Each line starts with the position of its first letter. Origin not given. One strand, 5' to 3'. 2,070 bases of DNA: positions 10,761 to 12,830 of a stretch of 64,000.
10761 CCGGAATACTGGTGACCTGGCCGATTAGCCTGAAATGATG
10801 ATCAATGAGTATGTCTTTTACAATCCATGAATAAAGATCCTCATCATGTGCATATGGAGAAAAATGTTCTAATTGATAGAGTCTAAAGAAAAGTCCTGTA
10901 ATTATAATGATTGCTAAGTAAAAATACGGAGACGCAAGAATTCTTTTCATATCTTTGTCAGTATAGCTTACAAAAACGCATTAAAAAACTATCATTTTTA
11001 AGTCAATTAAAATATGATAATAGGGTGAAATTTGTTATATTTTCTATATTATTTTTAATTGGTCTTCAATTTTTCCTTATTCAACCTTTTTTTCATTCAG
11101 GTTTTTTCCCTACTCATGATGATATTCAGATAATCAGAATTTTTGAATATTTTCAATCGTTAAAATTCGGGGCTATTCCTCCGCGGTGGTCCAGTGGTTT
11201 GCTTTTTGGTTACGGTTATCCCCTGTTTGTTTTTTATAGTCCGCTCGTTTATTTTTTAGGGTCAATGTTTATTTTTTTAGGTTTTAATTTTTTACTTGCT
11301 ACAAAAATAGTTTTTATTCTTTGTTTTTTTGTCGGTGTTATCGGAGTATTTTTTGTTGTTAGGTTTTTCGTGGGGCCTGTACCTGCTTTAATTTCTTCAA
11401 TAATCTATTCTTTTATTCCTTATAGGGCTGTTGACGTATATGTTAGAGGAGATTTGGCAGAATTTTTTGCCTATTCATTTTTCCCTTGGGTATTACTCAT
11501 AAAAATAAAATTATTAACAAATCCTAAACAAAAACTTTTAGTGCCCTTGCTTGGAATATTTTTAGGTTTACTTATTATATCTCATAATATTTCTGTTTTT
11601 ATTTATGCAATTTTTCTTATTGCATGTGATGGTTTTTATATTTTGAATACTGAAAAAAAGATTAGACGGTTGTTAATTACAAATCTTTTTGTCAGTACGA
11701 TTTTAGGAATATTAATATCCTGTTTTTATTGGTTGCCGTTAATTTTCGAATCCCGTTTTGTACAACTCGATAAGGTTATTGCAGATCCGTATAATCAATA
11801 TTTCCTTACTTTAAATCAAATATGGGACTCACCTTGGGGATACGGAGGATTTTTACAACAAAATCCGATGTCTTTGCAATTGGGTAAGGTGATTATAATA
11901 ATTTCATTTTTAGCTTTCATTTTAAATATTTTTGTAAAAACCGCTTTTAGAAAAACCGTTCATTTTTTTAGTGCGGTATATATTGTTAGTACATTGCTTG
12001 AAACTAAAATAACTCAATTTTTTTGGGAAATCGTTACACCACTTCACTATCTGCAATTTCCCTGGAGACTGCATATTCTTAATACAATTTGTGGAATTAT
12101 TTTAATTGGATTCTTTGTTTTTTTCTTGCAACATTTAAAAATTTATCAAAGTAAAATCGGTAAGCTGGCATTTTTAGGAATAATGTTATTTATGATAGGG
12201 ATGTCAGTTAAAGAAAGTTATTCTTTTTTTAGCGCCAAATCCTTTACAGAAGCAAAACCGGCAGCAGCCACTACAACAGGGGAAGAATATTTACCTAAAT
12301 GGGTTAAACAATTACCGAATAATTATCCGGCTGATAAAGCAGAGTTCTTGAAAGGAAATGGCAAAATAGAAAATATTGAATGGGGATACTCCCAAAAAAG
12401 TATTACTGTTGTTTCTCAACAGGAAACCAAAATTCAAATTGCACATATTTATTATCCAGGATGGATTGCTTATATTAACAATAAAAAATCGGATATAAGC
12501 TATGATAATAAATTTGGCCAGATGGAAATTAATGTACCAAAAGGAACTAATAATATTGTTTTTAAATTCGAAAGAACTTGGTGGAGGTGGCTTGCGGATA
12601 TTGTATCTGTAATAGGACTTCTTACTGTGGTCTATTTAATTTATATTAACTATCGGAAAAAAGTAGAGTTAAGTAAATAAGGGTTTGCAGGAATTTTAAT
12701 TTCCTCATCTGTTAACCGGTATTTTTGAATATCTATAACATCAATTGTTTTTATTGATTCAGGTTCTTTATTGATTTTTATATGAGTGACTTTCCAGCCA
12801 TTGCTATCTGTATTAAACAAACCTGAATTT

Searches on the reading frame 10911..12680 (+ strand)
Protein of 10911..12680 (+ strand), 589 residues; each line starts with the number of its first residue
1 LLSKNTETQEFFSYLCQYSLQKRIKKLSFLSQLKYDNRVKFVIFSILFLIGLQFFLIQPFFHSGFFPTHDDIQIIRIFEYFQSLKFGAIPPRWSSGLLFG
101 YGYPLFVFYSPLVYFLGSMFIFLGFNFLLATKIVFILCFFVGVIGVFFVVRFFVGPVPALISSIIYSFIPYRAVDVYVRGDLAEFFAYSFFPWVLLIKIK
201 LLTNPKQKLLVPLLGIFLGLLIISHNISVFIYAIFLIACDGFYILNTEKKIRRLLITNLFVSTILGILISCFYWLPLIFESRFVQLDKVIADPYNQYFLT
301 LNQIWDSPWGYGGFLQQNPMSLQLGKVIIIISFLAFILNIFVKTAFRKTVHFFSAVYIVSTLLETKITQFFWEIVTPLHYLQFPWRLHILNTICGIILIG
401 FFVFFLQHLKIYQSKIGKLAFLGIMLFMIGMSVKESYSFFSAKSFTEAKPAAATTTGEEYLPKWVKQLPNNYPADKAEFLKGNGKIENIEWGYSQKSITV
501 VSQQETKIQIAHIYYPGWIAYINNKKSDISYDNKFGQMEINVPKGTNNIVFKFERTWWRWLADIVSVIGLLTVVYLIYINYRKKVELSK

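Call 3: search_protein_families(library=pfam, proteins=[window:10911-12680:+], max_evalue=0.01)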
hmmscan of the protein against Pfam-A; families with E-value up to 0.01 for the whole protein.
window:10911-12680:+ (589 aa): 1 family
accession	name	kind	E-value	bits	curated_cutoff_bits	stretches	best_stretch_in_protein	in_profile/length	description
PF10131.15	PTPS_related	-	7.2e-08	31.8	26.4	1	106-448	1-320/621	6-pyruvoyl-tetrahydropterin synthase related domain; membrane protein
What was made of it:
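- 11025..12680 (+): Paralog D. The ORF runs from TTG 10911, but the likely start is GTG 11025 (551 aa). It lies in a second GT-C cluster. PF10131 31.8 bits (call 3).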

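Call 4: search_protein_families(library=ncbifam, proteins=[window:10911-12680:+], max_evalue=0.01)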
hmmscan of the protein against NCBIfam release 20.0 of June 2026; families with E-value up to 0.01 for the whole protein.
window:10911-12680:+ (589 aa): 1 family
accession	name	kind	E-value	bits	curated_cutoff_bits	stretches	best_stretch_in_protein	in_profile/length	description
NF007334.0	PRK09823.1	equivalog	0.0075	16.5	177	1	114-172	19-77/160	putative inner membrane protein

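Call 52: find_homologous_proteins(query=window:10911-12680:+, max_evalue=0.001)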
Query window:10911-12680:+ (589 aa): 460 proteins with E <= 0.001 among 8000 candidates; the best 120 are listed.
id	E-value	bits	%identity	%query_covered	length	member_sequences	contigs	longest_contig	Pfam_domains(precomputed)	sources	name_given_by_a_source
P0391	0.0e+0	1223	100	94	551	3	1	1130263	PF10131.16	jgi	jgi:hypothetical protein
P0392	1.7e-261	888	70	94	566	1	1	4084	PF10131.16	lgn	-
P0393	5.2e-247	840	67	92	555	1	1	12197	PF10131.16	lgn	-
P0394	7.8e-243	826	67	90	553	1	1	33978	PF10131.16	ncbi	ncbi:MAG: 6-pyruvoyl-tetrahydropterin synthase-related protein [Candidatus Daviesbacteria bacterium]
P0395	1.6e-239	815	66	90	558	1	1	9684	PF10131.16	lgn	-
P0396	6.7e-221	753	61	90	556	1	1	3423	PF10131.16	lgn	-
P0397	7.9e-220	750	62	92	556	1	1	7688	PF10131.16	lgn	-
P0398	1.2e-201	690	58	89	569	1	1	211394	PF10131.16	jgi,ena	-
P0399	6.7e-194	664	57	88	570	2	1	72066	PF10131.16,PF09586.17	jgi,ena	-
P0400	3.2e-182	626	50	94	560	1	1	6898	PF10131.16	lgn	-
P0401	5.4e-178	612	51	94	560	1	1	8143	PF10131.16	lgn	-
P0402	1.1e-177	611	52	89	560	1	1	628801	PF10131.16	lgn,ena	-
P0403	9.9e-175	601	48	92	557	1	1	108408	PF10131.16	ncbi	-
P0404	5.2e-174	599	53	88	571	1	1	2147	PF10131.16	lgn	-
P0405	8.5e-174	598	50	94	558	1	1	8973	PF10131.16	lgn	-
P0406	2.4e-173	596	51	94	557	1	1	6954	PF10131.16,PF09586.17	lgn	-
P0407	2.4e-170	586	49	93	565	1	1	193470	PF10131.16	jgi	jgi:uncharacterized membrane protein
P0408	1.4e-162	561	48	88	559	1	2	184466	PF10131.16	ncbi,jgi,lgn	ncbi:MAG: 6-pyruvoyl-tetrahydropterin synthase-related protein [Patescibacteria group bacterium]|jgi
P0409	4.1e-160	553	47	88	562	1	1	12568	PF10131.16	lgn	-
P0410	2.5e-158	547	47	88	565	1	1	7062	PF10131.16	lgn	-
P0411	3.2e-158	546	47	91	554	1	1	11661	PF10131.16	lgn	-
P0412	3.9e-157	543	49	87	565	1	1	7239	PF10131.16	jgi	jgi:hypothetical protein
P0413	1.4e-154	534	46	91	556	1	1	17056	PF10131.16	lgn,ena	-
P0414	2.3e-151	524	49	87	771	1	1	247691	PF13847.13,PF13489.13,PF10131.16,PF13649.13,PF05219.18,PF01209.25,PF08241.19,PF08242.19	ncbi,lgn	-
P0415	3.4e-151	523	47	90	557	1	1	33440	PF10131.16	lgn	-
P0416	7.8e-151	522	45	89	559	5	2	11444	PF10131.16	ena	-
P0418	6.3e-150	519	48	90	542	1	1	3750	PF10131.16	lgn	-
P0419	2.7e-149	517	47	87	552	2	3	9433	PF10131.16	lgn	-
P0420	3.0e-148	514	48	91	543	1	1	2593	PF10131.16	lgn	-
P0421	7.0e-148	512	46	92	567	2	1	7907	PF10131.16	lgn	-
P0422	9.4e-148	512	46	93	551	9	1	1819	PF10131.16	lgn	-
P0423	5.5e-146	506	48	88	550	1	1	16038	PF10131.16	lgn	-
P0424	1.1e-144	502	47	89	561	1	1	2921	PF10131.16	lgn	-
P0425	1.2e-140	488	46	90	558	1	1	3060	PF10131.16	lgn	-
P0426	1.2e-140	488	45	90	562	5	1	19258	PF10131.16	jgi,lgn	-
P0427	3.8e-140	487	44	88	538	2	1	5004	PF10131.16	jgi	-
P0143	1.3e-139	485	43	90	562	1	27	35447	PF10131.16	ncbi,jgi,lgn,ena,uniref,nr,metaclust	ncbi:hypothetical protein COT04_00080 [Candidatus Shapirobacteria bacterium CG07_land_8_20_14_0_80_3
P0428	1.3e-139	485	43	90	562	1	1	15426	PF10131.16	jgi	-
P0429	1.7e-139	485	43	90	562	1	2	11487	PF10131.16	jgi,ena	-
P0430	1.7e-139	485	42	93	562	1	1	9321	PF10131.16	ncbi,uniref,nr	ncbi:hypothetical protein CO169_00565 [Candidatus Shapirobacteria bacterium CG_4_9_14_3_um_filter_39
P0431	1.8e-139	485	43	90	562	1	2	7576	PF10131.16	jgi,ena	-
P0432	2.4e-139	484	42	93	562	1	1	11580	PF10131.16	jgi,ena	-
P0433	2.4e-139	484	43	90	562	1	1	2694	PF10131.16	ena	-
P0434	3.2e-139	484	43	90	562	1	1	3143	PF10131.16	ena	-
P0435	5.8e-139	483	43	91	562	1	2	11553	PF10131.16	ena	-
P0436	1.1e-138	482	44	90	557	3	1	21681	PF10131.16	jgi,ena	-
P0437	1.5e-138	481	43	91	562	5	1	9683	PF10131.16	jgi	-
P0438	3.0e-138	480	43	90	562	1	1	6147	PF10131.16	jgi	-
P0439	4.0e-138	480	43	90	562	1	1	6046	PF10131.16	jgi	-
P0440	2.6e-136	474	43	89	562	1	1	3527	PF10131.16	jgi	jgi:hypothetical protein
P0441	1.4e-134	468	40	89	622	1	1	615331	PF10131.16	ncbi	-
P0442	5.8e-134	466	45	88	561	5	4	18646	PF10131.16,PF20176.4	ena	-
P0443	6.1e-134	466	41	89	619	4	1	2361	PF10131.16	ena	-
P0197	9.4e-134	466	42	92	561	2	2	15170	PF10131.16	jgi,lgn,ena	-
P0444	6.6e-133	463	44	87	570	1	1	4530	PF10131.16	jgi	jgi:uncharacterized membrane protein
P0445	8.2e-129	449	38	92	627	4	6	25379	PF10131.16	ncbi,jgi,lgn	-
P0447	4.3e-110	388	54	54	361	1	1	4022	PF10131.16,PF20176.4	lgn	-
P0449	2.8e-100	355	49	58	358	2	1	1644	PF10131.16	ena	-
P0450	8.4e-98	347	36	89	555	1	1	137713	PF10131.16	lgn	-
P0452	4.4e-82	295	47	55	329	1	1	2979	PF10131.16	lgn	-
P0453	1.4e-78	283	31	88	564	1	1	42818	PF10131.16,PF09586.17,PF13231.13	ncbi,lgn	-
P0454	4.3e-74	269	33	93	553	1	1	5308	PF10131.16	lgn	-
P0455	9.1e-74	268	35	89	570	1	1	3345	PF10131.16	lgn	-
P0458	1.1e-71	261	32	91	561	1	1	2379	PF10131.16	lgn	-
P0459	2.8e-71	259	32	88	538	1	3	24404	PF10131.16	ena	-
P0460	3.9e-71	259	32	86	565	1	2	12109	PF10131.16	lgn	-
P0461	4.8e-71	259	31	88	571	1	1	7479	PF10131.16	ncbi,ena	-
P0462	7.0e-71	258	30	91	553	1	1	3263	PF10131.16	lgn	-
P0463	7.6e-71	258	32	89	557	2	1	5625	PF10131.16,PF02516.21,PF13231.13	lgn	-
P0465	2.6e-70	256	32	89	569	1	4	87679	PF10131.16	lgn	-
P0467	3.3e-70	256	32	88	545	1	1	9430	PF10131.16,PF09586.17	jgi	jgi:uncharacterized membrane protein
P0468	4.8e-70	255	32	85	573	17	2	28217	PF10131.16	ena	-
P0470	1.0e-69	254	34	92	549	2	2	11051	PF10131.16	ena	-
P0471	1.7e-69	253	31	90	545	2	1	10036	PF10131.16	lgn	-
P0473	3.4e-69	252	33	86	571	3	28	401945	PF10131.16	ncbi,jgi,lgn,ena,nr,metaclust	ncbi:MAG: hypothetical protein A3C30_00805 [Candidatus Levybacteria bacterium RIFCSPHIGHO2_02_FULL_4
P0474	3.5e-69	252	30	87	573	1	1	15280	PF10131.16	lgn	-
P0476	4.0e-69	252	32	86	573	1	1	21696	PF10131.16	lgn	-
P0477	6.3e-69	252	32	89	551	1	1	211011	PF10131.16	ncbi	-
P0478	1.3e-68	250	31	90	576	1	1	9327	PF10131.16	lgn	-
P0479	3.1e-68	249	33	90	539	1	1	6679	PF10131.16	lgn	-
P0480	3.4e-68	249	32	91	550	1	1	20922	PF10131.16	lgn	-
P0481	4.2e-68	249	32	89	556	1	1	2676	PF10131.16,PF13231.13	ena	-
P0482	4.4e-68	249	31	86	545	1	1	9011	PF10131.16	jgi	jgi:hypothetical protein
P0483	5.1e-68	249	33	86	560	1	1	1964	PF10131.16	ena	-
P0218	7.4e-68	248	31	90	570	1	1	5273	PF10131.16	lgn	-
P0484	9.4e-68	248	29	92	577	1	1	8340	PF10131.16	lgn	-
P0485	1.4e-67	247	31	90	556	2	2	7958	PF10131.16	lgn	-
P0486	1.5e-67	247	32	85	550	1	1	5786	PF10131.16,PF13231.13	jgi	-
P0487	2.7e-67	246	33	92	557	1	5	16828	PF10131.16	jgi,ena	-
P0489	3.3e-67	246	33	92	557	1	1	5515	PF10131.16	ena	-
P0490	3.5e-67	246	31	90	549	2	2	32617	PF10131.16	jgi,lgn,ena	-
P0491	4.7e-67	245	29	92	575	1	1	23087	PF10131.16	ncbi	-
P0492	5.6e-67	245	31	90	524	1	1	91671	PF10131.16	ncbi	-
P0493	6.9e-67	245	30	92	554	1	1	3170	PF10131.16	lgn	-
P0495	2.7e-66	243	32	89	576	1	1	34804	PF10131.16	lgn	-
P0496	4.8e-66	242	30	93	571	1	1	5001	PF10131.16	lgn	-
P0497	1.3e-65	241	30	88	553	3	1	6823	PF10131.16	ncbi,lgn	-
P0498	1.7e-65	240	30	90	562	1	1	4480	PF10131.16,PF13231.13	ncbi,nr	ncbi:MAG TPA: 6-pyruvoyl-tetrahydropterin synthase-related protein [Patescibacteria group bacterium]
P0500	1.8e-65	240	30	90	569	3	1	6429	PF10131.16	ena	-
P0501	3.4e-65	239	29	89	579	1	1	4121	PF10131.16,PF09586.17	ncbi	-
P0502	3.5e-65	239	29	87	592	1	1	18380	PF10131.16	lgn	-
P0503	3.9e-65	239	31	89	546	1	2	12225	PF10131.16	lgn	-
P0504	3.9e-65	239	30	90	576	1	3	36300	PF10131.16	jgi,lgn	-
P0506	1.2e-64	237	31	86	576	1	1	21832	PF10131.16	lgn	-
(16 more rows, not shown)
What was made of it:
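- Checked: D most likely starts at GTG 11025 (551 aa, call 52).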
